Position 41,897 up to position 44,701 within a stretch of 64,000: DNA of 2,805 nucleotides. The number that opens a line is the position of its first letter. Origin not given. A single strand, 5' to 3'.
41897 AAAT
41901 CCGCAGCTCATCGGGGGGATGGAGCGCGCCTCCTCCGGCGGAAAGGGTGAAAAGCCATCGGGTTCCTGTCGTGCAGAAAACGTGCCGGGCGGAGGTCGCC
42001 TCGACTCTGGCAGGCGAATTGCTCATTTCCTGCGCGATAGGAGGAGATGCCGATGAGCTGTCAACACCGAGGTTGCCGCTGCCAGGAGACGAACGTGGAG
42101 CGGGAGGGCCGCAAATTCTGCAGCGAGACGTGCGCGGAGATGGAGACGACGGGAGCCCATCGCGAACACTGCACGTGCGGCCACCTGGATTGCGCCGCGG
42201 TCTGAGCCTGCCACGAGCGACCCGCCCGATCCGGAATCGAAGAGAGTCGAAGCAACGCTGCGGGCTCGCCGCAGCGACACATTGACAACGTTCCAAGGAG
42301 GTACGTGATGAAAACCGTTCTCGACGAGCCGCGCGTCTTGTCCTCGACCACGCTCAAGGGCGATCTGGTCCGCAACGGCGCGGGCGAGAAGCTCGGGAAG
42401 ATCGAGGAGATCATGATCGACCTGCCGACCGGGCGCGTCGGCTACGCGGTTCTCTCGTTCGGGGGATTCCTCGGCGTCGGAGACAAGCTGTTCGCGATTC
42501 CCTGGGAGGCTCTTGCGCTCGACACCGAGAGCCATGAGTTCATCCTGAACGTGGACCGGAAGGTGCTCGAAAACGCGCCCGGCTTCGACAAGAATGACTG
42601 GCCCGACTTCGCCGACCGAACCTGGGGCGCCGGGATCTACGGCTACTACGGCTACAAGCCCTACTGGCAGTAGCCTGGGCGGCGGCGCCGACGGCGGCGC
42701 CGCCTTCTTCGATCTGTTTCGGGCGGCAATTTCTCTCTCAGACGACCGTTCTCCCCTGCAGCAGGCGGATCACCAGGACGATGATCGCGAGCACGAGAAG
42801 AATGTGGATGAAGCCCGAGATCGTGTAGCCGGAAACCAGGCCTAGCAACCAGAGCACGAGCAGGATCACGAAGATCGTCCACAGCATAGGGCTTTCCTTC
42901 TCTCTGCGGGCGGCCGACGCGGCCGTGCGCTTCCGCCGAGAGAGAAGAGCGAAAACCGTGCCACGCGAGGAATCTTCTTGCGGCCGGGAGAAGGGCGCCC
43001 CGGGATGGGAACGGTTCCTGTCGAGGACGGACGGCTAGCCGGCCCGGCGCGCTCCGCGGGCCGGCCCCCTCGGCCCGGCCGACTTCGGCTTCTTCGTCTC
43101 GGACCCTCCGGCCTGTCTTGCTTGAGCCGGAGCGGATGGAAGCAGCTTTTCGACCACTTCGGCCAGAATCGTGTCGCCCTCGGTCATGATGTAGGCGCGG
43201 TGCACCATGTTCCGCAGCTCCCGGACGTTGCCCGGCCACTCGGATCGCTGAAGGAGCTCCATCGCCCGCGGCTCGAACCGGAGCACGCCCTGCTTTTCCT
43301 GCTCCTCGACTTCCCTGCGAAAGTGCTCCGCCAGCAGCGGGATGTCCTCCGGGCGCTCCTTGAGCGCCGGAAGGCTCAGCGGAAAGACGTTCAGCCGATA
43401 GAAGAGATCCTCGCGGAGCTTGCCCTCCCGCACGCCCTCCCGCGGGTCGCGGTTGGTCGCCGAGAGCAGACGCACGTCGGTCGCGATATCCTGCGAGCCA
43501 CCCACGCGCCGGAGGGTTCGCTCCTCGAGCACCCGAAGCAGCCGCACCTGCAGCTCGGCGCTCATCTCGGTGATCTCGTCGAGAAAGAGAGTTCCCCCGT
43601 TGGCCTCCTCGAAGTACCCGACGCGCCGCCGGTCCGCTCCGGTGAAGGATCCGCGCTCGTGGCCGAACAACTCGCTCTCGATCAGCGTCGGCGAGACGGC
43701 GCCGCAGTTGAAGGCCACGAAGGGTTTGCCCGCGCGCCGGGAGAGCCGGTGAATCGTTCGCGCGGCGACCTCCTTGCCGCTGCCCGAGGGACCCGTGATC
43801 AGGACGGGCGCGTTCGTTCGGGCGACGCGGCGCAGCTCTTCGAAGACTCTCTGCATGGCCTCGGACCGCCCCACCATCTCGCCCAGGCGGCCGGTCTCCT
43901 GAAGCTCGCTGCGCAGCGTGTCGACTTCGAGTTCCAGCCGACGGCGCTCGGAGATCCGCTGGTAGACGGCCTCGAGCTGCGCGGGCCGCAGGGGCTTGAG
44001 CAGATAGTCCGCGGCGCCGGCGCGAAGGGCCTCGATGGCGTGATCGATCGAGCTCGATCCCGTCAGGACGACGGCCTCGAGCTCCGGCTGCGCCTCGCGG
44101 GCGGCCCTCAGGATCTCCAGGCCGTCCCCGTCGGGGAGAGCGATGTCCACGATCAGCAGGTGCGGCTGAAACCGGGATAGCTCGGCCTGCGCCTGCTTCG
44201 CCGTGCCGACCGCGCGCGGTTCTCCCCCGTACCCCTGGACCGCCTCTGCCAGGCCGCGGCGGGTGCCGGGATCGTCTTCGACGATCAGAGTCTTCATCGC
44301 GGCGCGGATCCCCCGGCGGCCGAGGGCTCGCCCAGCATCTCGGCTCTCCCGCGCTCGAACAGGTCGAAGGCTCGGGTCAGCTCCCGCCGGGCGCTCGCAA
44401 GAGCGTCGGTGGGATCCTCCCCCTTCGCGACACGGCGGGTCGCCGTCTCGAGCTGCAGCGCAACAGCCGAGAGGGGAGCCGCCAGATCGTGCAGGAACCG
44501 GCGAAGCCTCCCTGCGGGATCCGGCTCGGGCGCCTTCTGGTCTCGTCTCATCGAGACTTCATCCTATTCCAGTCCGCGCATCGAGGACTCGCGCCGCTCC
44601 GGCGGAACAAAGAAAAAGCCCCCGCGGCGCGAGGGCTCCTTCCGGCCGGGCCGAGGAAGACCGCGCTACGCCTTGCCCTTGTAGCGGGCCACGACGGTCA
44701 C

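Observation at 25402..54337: Dense set of sigma54-type promoters in front of general-stress genes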

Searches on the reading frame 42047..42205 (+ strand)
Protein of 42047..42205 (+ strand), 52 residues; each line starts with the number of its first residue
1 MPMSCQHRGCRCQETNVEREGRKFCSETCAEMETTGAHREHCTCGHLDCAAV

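Call 8: search_protein_families(library=pfam, proteins=[window:42047-42205:+], max_evalue=0.01)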
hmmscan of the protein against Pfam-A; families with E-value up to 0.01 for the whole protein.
window:42047-42205:+ (52 aa): 1 family
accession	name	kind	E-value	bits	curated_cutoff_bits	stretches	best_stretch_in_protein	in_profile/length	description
PF02069.22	Metallothio_Pro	-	0.0019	18.8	33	0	3-49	5-49/51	Prokaryotic metallothionein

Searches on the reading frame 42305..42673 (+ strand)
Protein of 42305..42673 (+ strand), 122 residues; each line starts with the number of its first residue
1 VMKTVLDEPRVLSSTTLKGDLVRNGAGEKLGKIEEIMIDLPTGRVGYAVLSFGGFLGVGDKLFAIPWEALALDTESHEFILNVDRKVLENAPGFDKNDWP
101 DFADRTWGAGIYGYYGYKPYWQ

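Call 8: search_protein_families(library=pfam, proteins=[window:42305-42673:+], max_evalue=0.01)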
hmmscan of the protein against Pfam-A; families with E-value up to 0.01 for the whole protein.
window:42305-42673:+ (122 aa): 1 family
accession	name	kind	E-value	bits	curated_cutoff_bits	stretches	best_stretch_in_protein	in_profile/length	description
PF05239.21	PRC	-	2.4e-17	63.1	21.2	1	12-87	4-77/78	PRC-barrel domain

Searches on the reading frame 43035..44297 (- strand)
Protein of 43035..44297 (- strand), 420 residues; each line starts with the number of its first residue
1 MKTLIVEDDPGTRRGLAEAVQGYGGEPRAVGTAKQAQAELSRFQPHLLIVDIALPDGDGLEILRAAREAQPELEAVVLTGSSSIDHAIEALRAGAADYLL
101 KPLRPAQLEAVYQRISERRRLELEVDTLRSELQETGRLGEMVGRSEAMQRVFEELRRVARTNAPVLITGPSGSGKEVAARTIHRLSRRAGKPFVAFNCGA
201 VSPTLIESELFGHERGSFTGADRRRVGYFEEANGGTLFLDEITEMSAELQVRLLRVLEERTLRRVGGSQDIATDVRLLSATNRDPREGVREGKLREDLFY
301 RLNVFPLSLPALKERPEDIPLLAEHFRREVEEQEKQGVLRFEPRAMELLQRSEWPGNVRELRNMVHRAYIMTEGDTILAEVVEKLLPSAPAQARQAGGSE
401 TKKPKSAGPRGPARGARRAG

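Call 8: search_protein_families(library=pfam, proteins=[window:43035-44297:-], max_evalue=0.01)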
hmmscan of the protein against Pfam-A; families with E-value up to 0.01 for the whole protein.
window:43035-44297:- (420 aa): 11 families
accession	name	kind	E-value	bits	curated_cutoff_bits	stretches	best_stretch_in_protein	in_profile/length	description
PF00158.32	Sigma54_activat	-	8.9e-70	234.2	20.2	1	141-307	1-167/168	Sigma-54 interaction domain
PF25601.1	AAA_lid_14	-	1.4e-23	83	27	1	313-393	1-81/87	AAA+ ATPase lid domain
PF14532.12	Sigma54_activ_2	-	1.4e-21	77.6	25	1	142-312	1-138/138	Sigma-54 interaction domain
PF00072.30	Response_reg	-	4e-21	75.7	30.2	1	4-111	2-109/111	Response regulator receiver domain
PF07728.20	AAA_5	-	5.7e-09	36.5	22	1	164-287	1-127/139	AAA domain (dynein-related subfamily)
PF13191.12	AAA_16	-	3.5e-05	24.8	32.6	1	141-201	2-63/167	AAA ATPase domain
PF01078.27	Mg_chelatase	-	6.7e-05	22.8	20.3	0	222-284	95-159/207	Magnesium chelatase, subunit ChlI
PF07724.20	AAA_2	-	0.00016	22.2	27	1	164-275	5-116/166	AAA domain (Cdc48 subfamily)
PF00004.35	AAA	-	0.0033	18.3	21.2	1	165-285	1-111/131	ATPase family associated with various cellular activities (AAA)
PF13245.12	AAA_19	-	0.0035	18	25.1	0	165-266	14-124/134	AAA domain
PF13604.12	AAA_30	-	0.0059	16.8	27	0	159-259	14-114/191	AAA domain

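Call 9: find_related_loci(query=window:43035-44297:-, collection=genome_contigs, flank=10000)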
Query window:43035-44297:- (420 aa) in genome_contigs; peptide patterns used: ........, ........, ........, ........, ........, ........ (x = any residue, [..] = any of these).
600 stretches matched a pattern (row limit reached: there are more); 576 encode a relative of the query (tblastn E <= 1e-3); the best 80 are kept; 80 distinct loci.
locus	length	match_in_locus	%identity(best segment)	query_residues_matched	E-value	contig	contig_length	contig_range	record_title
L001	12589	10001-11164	79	1-388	0e+0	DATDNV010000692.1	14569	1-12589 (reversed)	MAG TPA_asm: Thermoanaerobaculia bacterium isolate SMAG_U446 k141_947470, whole genome shotgun sequence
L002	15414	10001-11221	72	1-407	0e+0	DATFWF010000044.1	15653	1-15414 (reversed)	MAG TPA_asm: Thermoanaerobaculia bacterium isolate SMAG_U9483 k141_13568369, whole genome shotgun sequence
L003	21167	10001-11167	73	1-389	0e+0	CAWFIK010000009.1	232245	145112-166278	MAG: uncultured Acidobacteriota bacterium isolate MFD04944.bin.2.204 genome assembly, contig: contig_72231, whole genome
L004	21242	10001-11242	67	1-410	0e+0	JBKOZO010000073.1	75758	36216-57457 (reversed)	MAG: Acidobacteriota bacterium isolate GB_HAYS_MAG_00032 GB_HAYS_000000877417, whole genome shotgun sequence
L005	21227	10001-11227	67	1-407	0e+0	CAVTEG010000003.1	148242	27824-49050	MAG: uncultured Acidobacteriota bacterium isolate MFD00822.bin.2.9 genome assembly, contig: contig_120305, whole genome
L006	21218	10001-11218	72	1-403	0e+0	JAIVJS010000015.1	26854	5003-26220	MAG: Acidobacteria bacterium isolate MAG7 MTG7_390, whole genome shotgun sequence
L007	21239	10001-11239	70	1-413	0e+0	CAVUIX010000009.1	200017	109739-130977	MAG: uncultured Acidobacteriota bacterium isolate MFD02199.bin.2.111 genome assembly, contig: contig_23763, whole genome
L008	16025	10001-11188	53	2-396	9e-141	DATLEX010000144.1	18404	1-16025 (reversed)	MAG TPA_asm: Thermoanaerobaculia bacterium isolate SMAG_U14387 k141_599544, whole genome shotgun sequence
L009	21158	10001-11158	52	2-386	4e-135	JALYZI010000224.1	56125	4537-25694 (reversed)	MAG: Acidobacteriota bacterium isolate KAP bin61 SD1490-92_k127_2279835, whole genome shotgun sequence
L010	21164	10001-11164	52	2-388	3e-135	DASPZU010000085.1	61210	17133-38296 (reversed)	MAG TPA_asm: Thermoanaerobaculia bacterium isolate SMAG_U11627 k141_322835, whole genome shotgun sequence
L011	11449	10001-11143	51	2-382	4e-134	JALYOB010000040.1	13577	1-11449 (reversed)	MAG: Acidobacteriota bacterium isolate KAL bin4 SC8791_NODE_40_length_13577_cov_1.289071, whole genome shotgun sequence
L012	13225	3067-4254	50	2-396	3e-134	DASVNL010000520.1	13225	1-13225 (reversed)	MAG TPA_asm: Thermoanaerobaculia bacterium isolate SMAG_U3126 k141_541559, whole genome shotgun sequence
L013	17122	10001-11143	51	2-382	1e-133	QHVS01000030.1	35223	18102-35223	MAG: Acidobacteria bacterium isolate gp7 AA9 14_1009_16_30cm_scaffold_4406_curated, whole genome shotgun sequence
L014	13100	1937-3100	51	2-389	2e-133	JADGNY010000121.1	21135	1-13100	MAG: Thermoanaerobaculia bacterium isolate Chersky.31_28 contig-100_822, whole genome shotgun sequence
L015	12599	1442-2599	51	2-386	4e-133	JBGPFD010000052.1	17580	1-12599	MAG: Thermoanaerobaculia bacterium isolate OBJ_0618_7090110_75 k141_8241625_length_17580_cov_51.3222, whole genome shotg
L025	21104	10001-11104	52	4-373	4e-121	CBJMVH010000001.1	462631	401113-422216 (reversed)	MAG TPA_asm: uncultured Ralstonia sp. isolate SRR27822706_concoct_36 genome assembly, contig: ERZ27338881.1, whole genom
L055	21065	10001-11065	52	31-391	1e-118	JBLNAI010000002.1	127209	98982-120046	MAG: Acidobacteriota bacterium isolate MAG181 PRJNA951521_bin4_renamed_1, whole genome shotgun sequence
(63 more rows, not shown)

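Call 49: search_protein_families(library=pfam, proteins=[L004:18150-19619:+, L004:7519-8517:+, L025:5815-7314:-, L055:7159-7464:-], max_evalue=1)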
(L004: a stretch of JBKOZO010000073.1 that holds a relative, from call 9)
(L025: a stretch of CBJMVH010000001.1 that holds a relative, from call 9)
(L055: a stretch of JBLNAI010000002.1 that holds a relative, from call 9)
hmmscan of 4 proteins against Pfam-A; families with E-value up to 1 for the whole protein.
L004:18150-19619:+ (489 aa): 5 families
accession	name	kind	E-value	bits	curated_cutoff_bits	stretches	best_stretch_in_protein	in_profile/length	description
PF00982.27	Glyco_transf_20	-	2.3e-141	472.2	32.5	1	2-467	2-470/473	Glycosyltransferase family 20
PF00534.26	Glycos_transf_1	-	8.7e-06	25.8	26.4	1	270-446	13-166/172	Glycosyl transferases group 1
PF13692.12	Glyco_trans_1_4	-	0.00079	20.1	27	1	356-435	67-141/142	Glycosyl transferases group 1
PF21269.3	TreT_GT1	-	0.041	14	27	1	108-168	57-112/144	Trehalose synthase, N-terminal domain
PF13524.12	Glyco_trans_1_2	-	0.056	13.8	25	1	330-465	8-143/144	Glycosyl transferase-like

L004:7519-8517:+ (332 aa): 2 families
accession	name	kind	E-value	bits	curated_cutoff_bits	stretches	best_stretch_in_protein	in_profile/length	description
PF04972.22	BON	-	2.9e-19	69.6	27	1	227-294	1-68/69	BON domain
PF21937.1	Yop-YscD_ppl_2nd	-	0.035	14.2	27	1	250-293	22-66/67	YscD/CdsD-like Bon-like domain 2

L025:5815-7314:- (499 aa): 6 families
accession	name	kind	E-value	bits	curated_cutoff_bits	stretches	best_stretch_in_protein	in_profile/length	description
PF04552.19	Sigma54_DBD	-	7e-61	205.1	22.8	1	342-498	4-160/160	Sigma-54, DNA binding domain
PF04963.19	Sigma54_CBD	-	1.2e-52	178.8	22.9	1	131-327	4-185/185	Sigma-54 factor, core binding domain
PF00309.25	Sigma54_AID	-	1.2e-14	54.2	23.8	1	6-50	2-46/46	Sigma-54 factor, Activator interacting domain (AID)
PF24035.1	DUF7344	-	0.073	13.9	27.8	1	208-256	20-65/76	Domain of unknown function (DUF7344)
PF09339.16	HTH_IclR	-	0.11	12.7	22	1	386-407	17-38/52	IclR helix-turn-helix domain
PF22121.2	MtxA_C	-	0.19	12.4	27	0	444-478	5-38/81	Magnetotaxis protein MtxA, C-terminal domain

L055:7159-7464:- (101 aa): 2 families
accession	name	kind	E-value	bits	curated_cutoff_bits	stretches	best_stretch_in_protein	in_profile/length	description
PF19029.5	DUF883_C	-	0.00041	20.4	27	1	74-96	1-23/30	DUF883 C-terminal glycine zipper region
PF01442.23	Apolipoprotein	-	0.038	14.1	90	1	19-60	122-163/190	Apolipoprotein A1/A4/E domain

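Call 51: find_encoding_contigs(protein=window:43035-44297:-, flank=1000, max_places=4)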
Protein window:43035-44297:- (420 aa): no gene with exactly this product is on record in the collection.
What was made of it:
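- Tried and rejected: Exact-sequence look-up of the activator's source contig found nothing on record (call 51).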

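Call 53: search_dna_similar(query=L025:10001-11104:+, collection=plasmids, mode=protein, max_rows=12, max_evalue=1e-100)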
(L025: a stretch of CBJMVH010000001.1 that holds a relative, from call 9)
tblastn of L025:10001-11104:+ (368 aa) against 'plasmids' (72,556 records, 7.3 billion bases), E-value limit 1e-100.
Records with a match: 208; places in all: 209; records where one place covers at least 80% of the query: 208.
Best place of each record, by identity: 95-99% 133; 90-95% 4; 60-80% 14; <60% 57.
By first word of the organism name: Ralstonia 137; Burkholderia 63; Paraburkholderia 5; Cupriavidus 2; Comamonadaceae 1.
By predicted mobility (MOB-suite, as given by PLSDB): mobilizable 114; non-mobilizable 74; conjugative 20.
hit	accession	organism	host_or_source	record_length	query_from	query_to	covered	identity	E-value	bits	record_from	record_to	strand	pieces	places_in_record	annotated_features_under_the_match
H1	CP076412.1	Ralstonia wenshanensis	soil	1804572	1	368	100%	98.4%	0e+0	709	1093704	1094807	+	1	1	sigma-54 dependent transcriptional regulator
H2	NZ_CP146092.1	Ralstonia sp. RRA.1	-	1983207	1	368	100%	97.8%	0e+0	701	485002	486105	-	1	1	none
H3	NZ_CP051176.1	Ralstonia solanacearum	Whole organism,tomato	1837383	1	368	100%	95.7%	0e+0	691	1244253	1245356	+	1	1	none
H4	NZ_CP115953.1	Ralstonia solanacearum CFBP2957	Solanum lycopersicum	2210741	1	368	100%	95.7%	0e+0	689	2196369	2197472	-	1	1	none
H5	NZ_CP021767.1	Ralstonia solanacearum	Solanum lycopersicum,Tomato with ...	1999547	1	368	100%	95.7%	0e+0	688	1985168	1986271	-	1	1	none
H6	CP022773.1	Ralstonia solanacearum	Solanum tuberosum,single cell,Potato ...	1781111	1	368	100%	95.4%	0e+0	693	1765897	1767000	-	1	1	sigma-54-dependent Fis family transcriptional regulator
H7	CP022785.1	Ralstonia solanacearum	Solanum tuberosum,single cell,Potato ...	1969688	1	368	100%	95.4%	0e+0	693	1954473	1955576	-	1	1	sigma-54-dependent Fis family transcriptional regulator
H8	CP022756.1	Ralstonia solanacearum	Solanum tuberosum,single cell,Potato ...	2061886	1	368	100%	95.4%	0e+0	692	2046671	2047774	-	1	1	sigma-54-dependent Fis family transcriptional regulator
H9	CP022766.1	Ralstonia solanacearum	Solanum tuberosum,single cell,Potato ...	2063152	1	368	100%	95.4%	0e+0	692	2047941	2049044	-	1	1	sigma-54-dependent Fis family transcriptional regulator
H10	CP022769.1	Ralstonia solanacearum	Solanum tuberosum,single cell,Potato ...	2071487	1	368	100%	95.4%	0e+0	692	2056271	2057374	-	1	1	sigma-54-dependent Fis family transcriptional regulator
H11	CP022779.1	Ralstonia solanacearum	Solanum tuberosum,single cell,Potato ...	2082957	1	368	100%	95.4%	0e+0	692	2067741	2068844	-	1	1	sigma-54-dependent Fis family transcriptional regulator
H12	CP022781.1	Ralstonia solanacearum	Solanum tuberosum,single cell,Potato ...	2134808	1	368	100%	95.4%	0e+0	692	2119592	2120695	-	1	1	sigma-54-dependent Fis family transcriptional regulator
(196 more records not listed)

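Call 54: get_annotated_region(hit=H6, flank=9000)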
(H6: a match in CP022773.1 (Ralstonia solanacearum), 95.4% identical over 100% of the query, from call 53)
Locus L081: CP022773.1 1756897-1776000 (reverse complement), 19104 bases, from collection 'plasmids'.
description: Ralstonia solanacearum strain T42 plasmid unnamed, complete sequence
organism: Ralstonia solanacearum (NCBI taxid 305)
taxonomy: Bacteria; Pseudomonadota; Betaproteobacteria; Burkholderiales; Burkholderiaceae; Ralstonia; Ralstonia solanacearum
host: -; source: Solanum tuberosum,single cell,Potato bacterial wilt; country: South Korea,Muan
typing (MOB-suite, as given by PLSDB): mobilizable; relaxase MOBP
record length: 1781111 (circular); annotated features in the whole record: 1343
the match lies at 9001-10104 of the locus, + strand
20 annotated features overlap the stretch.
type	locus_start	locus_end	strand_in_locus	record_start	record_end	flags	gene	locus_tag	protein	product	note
CDS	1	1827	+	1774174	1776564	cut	-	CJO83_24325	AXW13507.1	hybrid sensor histidine kinase/response regulator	-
CDS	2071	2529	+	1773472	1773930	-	-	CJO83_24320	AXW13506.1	hypothetical protein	-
CDS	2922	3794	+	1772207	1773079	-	-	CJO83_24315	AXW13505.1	hypothetical protein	-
CDS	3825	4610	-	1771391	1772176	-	-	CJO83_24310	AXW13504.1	DUF2334 domain-containing protein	-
CDS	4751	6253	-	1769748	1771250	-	-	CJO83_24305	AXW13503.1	RNA polymerase sigma-54 factor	-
CDS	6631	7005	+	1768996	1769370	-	-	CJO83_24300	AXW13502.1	hypothetical protein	-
CDS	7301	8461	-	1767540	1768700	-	-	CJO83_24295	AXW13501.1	sigma-54-dependent Fis family transcriptional regulator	-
CDS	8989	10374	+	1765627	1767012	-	-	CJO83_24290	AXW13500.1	sigma-54-dependent Fis family transcriptional regulator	-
CDS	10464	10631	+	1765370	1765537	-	-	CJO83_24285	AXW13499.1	DUF1328 domain-containing protein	-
CDS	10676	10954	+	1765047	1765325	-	-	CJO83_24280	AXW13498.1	hypothetical protein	-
CDS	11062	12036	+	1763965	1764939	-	-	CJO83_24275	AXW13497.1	YihY/virulence factor BrkB family protein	-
CDS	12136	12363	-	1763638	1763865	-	-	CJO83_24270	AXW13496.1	hypothetical protein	-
CDS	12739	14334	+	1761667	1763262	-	-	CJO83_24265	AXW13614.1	peptide chain release factor 3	-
CDS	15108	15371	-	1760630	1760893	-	acpP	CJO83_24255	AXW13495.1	acyl carrier protein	-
CDS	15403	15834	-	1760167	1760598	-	-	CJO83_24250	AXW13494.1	thioesterase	-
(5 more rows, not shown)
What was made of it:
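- Closest known: The rpoN2 locus of Ralstonia solanacearum. Same: A hybrid kinase and a DUF1328 gene lie beside them (call 54).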

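Call 59: find_related_loci(query=window:43035-44297:-, collection=metagenome_contigs, flank=10000)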
Query window:43035-44297:- (420 aa) in metagenome_contigs; peptide patterns used: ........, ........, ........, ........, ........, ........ (x = any residue, [..] = any of these).
600 stretches matched a pattern (row limit reached: there are more); 570 encode a relative of the query (tblastn E <= 1e-3); the best 80 are kept; 80 distinct loci.
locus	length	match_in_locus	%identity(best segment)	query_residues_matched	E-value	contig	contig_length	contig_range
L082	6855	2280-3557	74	1-416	0e+0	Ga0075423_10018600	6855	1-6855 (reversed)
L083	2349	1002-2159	80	1-386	0e+0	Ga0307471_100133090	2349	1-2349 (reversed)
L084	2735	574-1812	70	1-413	0e+0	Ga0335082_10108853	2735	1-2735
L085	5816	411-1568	73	1-386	0e+0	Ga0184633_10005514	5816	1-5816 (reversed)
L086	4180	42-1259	71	1-403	0e+0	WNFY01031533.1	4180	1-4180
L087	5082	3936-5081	74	1-382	0e+0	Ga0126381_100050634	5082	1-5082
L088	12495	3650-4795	72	1-382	0e+0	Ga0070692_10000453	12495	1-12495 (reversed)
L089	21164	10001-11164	52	2-388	1e-135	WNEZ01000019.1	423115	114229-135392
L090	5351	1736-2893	52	2-386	6e-136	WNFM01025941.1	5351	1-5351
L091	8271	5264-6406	52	2-382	3e-135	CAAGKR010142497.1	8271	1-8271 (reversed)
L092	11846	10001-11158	52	2-386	6e-135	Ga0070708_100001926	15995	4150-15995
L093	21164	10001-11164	51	2-389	4e-133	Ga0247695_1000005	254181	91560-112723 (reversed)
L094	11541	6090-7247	51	2-386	4e-133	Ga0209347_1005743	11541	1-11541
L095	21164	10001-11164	51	2-389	1e-132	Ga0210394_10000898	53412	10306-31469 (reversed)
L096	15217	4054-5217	51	2-389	2e-132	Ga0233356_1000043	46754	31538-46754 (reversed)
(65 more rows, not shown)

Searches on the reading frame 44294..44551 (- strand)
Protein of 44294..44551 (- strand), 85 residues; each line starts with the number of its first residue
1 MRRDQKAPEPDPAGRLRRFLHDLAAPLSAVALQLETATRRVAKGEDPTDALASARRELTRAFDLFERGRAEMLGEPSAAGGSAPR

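Call 28: search_protein_families(library=pfam, proteins=[window:44294-44551:-], max_evalue=0.001)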
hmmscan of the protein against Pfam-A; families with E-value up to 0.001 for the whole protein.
window:44294-44551:- (85 aa): 0 families

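Call 49: search_protein_families(library=pfam, proteins=[window:44297-44551:-], max_evalue=1)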
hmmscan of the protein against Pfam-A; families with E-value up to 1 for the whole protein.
seq(85 aa): 3 families
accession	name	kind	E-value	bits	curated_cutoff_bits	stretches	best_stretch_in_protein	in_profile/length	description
PF00512.31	HisKA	-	0.0081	16.6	26.9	1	21-66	11-55/66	His Kinase A (phospho-acceptor) domain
PF07730.19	HisKA_3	-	0.018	16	24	1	18-60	7-51/68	Histidine kinase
PF12320.13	SbcD_C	-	0.12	13.3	24.4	1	6-67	33-88/94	Type 5 capsule protein repressor C-terminal domain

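Call 66: search_solved_structures(query=A1, max_evalue=1)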
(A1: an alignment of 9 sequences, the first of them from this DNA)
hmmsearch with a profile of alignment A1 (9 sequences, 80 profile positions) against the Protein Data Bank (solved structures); distinct sequences matched with E-value up to 1: 11.
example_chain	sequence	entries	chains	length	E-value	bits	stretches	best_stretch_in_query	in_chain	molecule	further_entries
5huz_A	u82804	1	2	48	0.01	18.7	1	11-46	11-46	Protein phosphatase 1 regulatory subunit 12A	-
2doq_A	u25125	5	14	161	0.043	16.7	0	47-71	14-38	Cell division control protein 31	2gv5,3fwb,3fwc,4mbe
4wpx_A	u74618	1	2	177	0.056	16.4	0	55-75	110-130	Cell division control protein 31-like protein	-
28js_K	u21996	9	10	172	0.18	14.8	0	42-67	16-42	Centrin-2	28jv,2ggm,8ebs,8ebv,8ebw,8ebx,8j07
9fqr_Pk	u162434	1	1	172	0.18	14.7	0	41-67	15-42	Centrin-2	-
3qrx_A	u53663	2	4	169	0.2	14.6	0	52-68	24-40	Centrin | Caltractin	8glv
9d2f_S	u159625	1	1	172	0.25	14.3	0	43-67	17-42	Centrin-2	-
3kf9_A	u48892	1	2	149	0.27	14.2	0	54-68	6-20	Caltractin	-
2lc5_A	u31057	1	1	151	0.35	13.8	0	55-75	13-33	Calmodulin, putative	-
5d43_A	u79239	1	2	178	0.68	12.9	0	43-67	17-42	Centrin-1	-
2obh_A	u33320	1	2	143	0.7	12.9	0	55-67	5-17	Centrin-2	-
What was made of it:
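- The DHp assignment is below Pfam's threshold for the window protein itself (E=0.008, call 49), and a PDB sequence search gave nothing meaningful (call 66).
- Tried and rejected: PDB sequence search with the DHp alignment gave only chance hits (call 66).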
